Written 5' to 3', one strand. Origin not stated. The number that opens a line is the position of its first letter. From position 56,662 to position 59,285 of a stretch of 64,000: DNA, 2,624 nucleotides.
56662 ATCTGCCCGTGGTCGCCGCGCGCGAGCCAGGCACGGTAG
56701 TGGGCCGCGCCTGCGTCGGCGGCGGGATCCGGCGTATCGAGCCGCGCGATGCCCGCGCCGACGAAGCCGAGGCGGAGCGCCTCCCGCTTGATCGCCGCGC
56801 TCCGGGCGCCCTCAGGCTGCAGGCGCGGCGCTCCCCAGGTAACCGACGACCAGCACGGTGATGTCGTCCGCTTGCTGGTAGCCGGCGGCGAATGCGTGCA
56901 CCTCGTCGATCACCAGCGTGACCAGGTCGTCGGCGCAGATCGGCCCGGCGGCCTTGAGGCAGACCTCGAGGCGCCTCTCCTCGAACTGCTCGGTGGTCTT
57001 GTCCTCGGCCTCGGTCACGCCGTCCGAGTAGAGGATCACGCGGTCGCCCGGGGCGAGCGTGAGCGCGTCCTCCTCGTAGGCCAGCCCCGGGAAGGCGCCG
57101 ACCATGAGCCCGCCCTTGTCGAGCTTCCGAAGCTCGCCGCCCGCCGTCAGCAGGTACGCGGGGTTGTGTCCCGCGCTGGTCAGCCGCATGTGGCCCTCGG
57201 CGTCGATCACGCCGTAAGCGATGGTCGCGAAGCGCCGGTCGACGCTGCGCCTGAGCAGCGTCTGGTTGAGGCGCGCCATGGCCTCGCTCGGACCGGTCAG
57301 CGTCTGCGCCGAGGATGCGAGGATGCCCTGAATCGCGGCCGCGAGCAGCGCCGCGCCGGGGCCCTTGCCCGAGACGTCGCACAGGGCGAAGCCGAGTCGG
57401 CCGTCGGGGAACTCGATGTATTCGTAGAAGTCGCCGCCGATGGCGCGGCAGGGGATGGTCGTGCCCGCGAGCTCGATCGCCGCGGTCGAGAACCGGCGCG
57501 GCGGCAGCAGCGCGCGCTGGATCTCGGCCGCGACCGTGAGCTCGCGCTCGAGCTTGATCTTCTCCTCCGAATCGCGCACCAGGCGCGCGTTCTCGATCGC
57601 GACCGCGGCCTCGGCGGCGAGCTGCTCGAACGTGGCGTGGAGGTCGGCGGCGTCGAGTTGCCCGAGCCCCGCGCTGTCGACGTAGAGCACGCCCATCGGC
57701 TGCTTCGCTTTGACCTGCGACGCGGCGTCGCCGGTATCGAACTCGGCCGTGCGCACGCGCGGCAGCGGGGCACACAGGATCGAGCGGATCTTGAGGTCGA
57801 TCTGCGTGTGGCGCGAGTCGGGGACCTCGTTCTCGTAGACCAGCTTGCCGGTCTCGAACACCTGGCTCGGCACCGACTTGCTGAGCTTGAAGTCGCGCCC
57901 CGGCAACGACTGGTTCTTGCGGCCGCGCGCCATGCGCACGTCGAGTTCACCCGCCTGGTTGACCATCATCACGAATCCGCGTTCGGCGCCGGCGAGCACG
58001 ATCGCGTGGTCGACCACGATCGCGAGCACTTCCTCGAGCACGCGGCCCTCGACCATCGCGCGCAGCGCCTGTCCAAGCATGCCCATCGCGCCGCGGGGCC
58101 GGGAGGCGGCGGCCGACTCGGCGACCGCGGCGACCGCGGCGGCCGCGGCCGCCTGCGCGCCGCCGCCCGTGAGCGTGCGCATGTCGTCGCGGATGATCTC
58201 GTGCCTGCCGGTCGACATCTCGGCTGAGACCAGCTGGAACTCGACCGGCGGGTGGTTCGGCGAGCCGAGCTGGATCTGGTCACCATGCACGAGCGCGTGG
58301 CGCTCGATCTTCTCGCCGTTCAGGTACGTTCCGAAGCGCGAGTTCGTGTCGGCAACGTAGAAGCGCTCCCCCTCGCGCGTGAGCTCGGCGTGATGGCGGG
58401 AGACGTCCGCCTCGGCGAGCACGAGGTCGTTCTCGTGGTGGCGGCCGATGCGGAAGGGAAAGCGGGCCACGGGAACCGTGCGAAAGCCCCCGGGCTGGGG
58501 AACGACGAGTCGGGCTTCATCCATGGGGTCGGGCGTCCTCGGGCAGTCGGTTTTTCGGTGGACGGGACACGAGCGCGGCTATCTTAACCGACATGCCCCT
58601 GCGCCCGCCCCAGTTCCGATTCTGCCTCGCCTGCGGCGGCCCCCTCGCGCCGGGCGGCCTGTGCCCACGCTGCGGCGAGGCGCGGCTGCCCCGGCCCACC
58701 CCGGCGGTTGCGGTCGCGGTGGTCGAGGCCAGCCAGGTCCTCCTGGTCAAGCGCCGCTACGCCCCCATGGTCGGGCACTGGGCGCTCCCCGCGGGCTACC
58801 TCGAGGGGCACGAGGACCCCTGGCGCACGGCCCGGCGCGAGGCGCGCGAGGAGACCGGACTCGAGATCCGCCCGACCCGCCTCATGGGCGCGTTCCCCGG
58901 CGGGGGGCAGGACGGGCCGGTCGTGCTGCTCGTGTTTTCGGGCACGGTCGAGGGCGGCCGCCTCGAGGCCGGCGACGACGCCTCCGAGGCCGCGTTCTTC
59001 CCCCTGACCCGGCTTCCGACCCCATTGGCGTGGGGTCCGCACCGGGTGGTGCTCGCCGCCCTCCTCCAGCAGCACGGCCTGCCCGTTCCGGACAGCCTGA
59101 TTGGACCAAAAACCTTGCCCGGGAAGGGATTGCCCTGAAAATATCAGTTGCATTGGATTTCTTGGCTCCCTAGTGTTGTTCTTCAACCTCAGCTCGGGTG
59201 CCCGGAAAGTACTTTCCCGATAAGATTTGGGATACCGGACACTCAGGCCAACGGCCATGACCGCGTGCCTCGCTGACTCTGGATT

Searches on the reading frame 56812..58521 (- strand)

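Call 69: search_protein_families(library=pfam, proteins=[window:56812-58521:-], max_evalue=0.001)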
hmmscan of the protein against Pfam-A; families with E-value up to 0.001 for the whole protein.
window:56812-58521:- (569 aa): 4 families
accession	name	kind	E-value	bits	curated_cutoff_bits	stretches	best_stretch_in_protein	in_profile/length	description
PF07228.17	SpoIIE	-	1.9e-44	152.4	25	1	372-559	1-189/192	Stage II sporulation protein E (SpoIIE)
PF00498.31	FHA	-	1.7e-20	73.7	20.7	1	24-86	2-67/67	FHA domain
PF16697.10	Yop-YscD_cpl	-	1.1e-11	45.3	33.2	1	17-87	13-85/94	Inner membrane component of T3SS, cytoplasmic domain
PF01590.32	GAF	-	2.4e-05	25.3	22.4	1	162-309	2-133/133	GAF domain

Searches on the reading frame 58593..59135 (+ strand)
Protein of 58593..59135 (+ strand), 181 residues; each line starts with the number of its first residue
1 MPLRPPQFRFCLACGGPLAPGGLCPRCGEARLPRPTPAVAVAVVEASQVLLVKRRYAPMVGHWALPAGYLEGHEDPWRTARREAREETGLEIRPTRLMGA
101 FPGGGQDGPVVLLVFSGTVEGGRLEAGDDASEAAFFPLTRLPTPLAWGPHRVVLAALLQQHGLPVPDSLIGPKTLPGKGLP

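Call 53: search_protein_families(library=pfam, proteins=[window:58593-59135:+], max_evalue=0.01)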
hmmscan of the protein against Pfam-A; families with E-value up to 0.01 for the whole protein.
window:58593-59135:+ (181 aa): 2 families
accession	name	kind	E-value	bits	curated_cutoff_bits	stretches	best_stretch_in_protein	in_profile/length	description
PF00293.34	NUDIX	-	8.2e-20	71.6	21.1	1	36-154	3-131/134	NUDIX domain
PF12773.13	DZR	-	0.0013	19.3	27.3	1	5-30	9-33/45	Double zinc ribbon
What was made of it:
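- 58593..59138 (+): Zinc-ribbon NUDIX hydrolase gene, always the upstream neighbour. PF00293, 8e-20 (call 53).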

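Call 54: search_protein_families(library=ncbifam, proteins=[window:58593-59135:+], max_evalue=0.01)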
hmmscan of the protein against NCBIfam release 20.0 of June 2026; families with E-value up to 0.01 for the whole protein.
window:58593-59135:+ (181 aa): 17 families
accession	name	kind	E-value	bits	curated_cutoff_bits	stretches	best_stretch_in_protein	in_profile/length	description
NF041652.1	Nud_hyd_Dein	equivalog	3.1e-12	47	200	1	41-113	19-95/152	Nudix hydrolase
NF001299.0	PRK00241.1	equivalog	7.5e-10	38.7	158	1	8-100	102-198/263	NAD(+) diphosphatase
NF003788.0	PRK05379.1-5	equivalog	2.5e-09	36.9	354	1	41-101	218-278/351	bifunctional nicotinamide-nucleotide adenylyltransferase/Nudix hydroxylase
NF003786.0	PRK05379.1-2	equivalog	3.8e-09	36.2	397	1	40-100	222-282/354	bifunctional nicotinamide-nucleotide adenylyltransferase/Nudix hydroxylase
NF003787.0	PRK05379.1-4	equivalog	5.6e-09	35.4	449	1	38-99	210-271/346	bifunctional nicotinamide-nucleotide adenylyltransferase/Nudix hydroxylase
NF003791.0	PRK05379.2-3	equivalog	1.6e-06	27.5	409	1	40-100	206-266/340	bifunctional nicotinamide-nucleotide adenylyltransferase/Nudix hydroxylase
NF003790.0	PRK05379.2-2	equivalog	1.7e-06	27.4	403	1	35-139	212-330/354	bifunctional nicotinamide mononucleotide adenylyltransferase/ADP-ribose pyrophosphatase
NF006961.0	PRK09438.1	equivalog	4.9e-06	26.1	103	1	36-94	9-65/151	dihydroneopterin triphosphate diphosphatase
NF006530.0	PRK08999.1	equivalog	2.1e-05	23.7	245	1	39-97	8-69/315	Nudix family hydrolase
NF008044.0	PRK10776.1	equivalog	8.2e-05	22.5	148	1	39-99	6-69/130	8-oxo-dGTP diphosphatase MutT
NF001938.0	PRK00714.1-5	equivalog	0.00017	21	116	1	37-91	14-75/172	RNA pyrophosphohydrolase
NF050029.2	TransRepNtr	equivalog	0.00019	21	400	1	45-91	32-82/245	ADPR responsive transcriptional repressor NtrR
NF008736.0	PRK11762.1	equivalog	0.00027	20.5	169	1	38-93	49-106/186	ADP compounds hydrolase NudE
NF003785.0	PRK05379.1-1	equivalog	0.00027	20.3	418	1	40-93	207-260/347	bifunctional nicotinamide-nucleotide adenylyltransferase/Nudix hydroxylase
TIGR00586.1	mutt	equivalog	0.00047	20.2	97.9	1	38-94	8-65/129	8-oxo-dGTP diphosphatase MutT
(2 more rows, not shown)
